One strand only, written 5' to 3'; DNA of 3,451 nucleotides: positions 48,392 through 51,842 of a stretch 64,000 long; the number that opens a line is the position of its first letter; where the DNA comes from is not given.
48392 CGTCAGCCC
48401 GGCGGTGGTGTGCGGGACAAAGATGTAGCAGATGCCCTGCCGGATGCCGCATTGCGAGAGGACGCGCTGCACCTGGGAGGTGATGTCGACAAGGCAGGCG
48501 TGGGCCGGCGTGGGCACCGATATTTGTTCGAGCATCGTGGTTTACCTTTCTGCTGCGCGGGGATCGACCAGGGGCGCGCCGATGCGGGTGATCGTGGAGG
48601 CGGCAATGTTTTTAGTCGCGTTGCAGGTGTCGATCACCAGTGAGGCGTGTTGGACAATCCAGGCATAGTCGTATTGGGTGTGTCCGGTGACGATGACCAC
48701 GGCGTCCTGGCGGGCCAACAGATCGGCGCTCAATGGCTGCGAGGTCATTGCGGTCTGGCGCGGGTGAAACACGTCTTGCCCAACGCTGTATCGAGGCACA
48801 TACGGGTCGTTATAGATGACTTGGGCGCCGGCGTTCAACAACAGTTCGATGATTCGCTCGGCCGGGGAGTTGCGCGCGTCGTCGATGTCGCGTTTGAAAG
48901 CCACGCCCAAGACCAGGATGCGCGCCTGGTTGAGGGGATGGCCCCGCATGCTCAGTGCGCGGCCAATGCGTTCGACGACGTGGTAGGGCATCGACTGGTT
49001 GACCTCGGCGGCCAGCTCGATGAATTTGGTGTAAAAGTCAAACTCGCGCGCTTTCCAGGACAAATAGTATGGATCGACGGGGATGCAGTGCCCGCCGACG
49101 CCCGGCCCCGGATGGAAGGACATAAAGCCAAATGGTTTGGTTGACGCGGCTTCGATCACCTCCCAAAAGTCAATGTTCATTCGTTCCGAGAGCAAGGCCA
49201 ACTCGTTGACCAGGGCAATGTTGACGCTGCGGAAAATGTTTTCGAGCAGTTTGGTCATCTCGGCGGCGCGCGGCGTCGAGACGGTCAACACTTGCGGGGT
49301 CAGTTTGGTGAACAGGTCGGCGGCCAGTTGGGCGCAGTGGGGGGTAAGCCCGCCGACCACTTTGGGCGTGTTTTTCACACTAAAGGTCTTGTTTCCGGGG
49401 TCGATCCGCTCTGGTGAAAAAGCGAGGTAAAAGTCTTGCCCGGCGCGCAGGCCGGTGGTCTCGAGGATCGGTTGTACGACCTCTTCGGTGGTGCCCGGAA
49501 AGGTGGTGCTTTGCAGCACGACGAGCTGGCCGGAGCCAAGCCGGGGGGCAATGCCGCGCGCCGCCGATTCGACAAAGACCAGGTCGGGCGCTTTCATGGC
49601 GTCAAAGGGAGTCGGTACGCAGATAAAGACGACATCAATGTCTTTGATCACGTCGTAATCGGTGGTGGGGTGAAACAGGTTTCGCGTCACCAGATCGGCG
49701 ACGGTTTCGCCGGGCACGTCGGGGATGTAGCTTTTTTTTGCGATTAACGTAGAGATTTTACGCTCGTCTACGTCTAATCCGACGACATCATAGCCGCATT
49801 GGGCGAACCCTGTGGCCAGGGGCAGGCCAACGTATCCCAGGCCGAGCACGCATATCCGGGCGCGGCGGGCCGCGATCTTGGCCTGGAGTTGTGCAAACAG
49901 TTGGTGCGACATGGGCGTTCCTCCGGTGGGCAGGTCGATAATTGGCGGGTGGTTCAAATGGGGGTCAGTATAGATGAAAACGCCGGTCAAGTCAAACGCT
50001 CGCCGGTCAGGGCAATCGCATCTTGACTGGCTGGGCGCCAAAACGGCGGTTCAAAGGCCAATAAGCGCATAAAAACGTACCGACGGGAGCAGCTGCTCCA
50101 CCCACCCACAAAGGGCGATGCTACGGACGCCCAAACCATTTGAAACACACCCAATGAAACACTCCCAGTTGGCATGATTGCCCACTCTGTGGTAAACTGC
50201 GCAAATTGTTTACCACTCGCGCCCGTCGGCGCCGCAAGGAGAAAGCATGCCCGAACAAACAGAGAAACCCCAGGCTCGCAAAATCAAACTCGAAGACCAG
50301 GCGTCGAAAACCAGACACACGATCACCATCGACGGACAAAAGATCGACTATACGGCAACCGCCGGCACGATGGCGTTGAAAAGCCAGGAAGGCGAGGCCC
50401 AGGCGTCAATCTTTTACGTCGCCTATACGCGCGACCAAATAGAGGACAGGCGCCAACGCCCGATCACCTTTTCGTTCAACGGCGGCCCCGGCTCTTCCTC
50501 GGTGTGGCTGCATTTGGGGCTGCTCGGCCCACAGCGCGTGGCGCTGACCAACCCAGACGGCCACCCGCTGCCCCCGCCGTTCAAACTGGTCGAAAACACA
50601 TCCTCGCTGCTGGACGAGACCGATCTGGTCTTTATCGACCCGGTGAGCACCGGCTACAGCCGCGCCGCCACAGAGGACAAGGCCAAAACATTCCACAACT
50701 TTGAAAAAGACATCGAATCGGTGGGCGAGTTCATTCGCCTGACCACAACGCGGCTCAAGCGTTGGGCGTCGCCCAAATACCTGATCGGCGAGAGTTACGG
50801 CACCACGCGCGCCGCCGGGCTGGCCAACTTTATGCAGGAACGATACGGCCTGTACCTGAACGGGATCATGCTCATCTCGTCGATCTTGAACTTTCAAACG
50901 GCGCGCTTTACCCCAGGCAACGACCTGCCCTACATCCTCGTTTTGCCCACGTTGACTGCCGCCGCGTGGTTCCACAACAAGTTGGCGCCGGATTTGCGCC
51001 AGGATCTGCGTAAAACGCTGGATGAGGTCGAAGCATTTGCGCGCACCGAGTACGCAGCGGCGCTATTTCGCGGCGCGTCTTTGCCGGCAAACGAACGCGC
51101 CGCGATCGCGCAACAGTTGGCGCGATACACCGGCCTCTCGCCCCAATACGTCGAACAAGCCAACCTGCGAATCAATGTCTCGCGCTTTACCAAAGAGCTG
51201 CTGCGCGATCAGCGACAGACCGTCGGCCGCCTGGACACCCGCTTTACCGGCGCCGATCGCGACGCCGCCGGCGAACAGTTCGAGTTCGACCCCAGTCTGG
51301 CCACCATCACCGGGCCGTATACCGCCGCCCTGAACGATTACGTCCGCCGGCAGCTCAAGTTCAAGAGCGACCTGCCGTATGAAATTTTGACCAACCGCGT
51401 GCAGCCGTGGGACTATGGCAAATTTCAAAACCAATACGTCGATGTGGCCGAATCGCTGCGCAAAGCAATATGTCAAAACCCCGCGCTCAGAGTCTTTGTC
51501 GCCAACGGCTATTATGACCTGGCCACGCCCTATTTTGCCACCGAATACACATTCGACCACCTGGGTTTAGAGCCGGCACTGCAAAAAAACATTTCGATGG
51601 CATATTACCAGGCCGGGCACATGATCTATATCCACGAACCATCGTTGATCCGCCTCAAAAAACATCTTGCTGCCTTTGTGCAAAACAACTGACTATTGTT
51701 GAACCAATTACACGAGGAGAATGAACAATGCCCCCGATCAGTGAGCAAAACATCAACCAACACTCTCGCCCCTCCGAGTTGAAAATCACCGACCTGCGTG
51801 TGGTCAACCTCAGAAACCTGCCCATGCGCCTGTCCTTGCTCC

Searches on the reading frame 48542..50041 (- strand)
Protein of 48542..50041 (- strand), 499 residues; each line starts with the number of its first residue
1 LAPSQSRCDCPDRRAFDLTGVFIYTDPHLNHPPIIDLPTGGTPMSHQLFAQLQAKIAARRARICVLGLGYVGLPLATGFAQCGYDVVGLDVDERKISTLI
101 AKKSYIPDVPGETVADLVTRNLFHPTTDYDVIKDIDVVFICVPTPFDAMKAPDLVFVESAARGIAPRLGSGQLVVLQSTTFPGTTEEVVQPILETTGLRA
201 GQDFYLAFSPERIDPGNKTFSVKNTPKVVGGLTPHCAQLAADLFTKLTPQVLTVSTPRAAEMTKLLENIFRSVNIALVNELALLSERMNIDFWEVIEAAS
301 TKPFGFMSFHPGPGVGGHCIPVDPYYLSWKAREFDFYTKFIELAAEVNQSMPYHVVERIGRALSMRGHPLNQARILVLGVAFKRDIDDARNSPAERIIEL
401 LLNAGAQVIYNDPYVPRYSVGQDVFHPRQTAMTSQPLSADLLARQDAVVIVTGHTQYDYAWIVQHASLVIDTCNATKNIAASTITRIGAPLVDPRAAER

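Call 58: search_protein_families(library=pfam, proteins=[window:48542-50041:-])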
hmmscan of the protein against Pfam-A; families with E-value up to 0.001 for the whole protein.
window:48542-50041:- (499 aa): 5 families
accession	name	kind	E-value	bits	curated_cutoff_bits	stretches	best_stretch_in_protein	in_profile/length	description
PF03721.20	UDPG_MGDP_dh_N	-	1.8e-46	158.5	27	1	62-238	2-181/187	UDP-glucose/GDP-mannose dehydrogenase family, NAD binding domain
PF00984.24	UDPG_MGDP_dh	-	3.3e-32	110.9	25.4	1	258-349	1-93/94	UDP-glucose/GDP-mannose dehydrogenase family, central domain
PF03720.21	UDPG_MGDP_dh_C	-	2.7e-20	73.1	30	1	376-477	1-102/103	UDP-glucose/GDP-mannose dehydrogenase family, UDP binding domain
PF03446.21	NAD_binding_2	-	7.7e-09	36.2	21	1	62-191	1-106/161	NAD binding domain of 6-phosphogluconate dehydrogenase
PF03807.23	F420_oxidored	-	8.7e-05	23.5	21.6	1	62-144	1-69/94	NADP oxidoreductase coenzyme F420-dependent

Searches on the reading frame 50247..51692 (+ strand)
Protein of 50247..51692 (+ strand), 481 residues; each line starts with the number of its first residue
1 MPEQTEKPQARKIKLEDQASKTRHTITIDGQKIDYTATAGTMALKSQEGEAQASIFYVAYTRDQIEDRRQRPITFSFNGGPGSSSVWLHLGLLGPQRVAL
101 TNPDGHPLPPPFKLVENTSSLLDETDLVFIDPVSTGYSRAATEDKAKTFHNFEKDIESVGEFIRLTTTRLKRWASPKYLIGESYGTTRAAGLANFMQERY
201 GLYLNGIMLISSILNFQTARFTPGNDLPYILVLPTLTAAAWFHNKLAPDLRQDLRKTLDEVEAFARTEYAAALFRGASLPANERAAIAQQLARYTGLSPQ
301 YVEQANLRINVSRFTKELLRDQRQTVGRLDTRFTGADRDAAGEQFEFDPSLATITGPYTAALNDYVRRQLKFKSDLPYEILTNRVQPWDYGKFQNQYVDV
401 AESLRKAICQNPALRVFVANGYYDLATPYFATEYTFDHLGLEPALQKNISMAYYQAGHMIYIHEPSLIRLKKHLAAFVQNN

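Call 58: search_protein_families(library=pfam, proteins=[window:50247-51692:+])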
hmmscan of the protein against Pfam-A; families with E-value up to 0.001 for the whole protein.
window:50247-51692:+ (481 aa): 1 family
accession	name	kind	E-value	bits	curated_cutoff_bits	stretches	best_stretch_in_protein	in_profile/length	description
PF00450.28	Peptidase_S10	-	5.1e-16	59.5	21.9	1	48-446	19-367/420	Serine carboxypeptidase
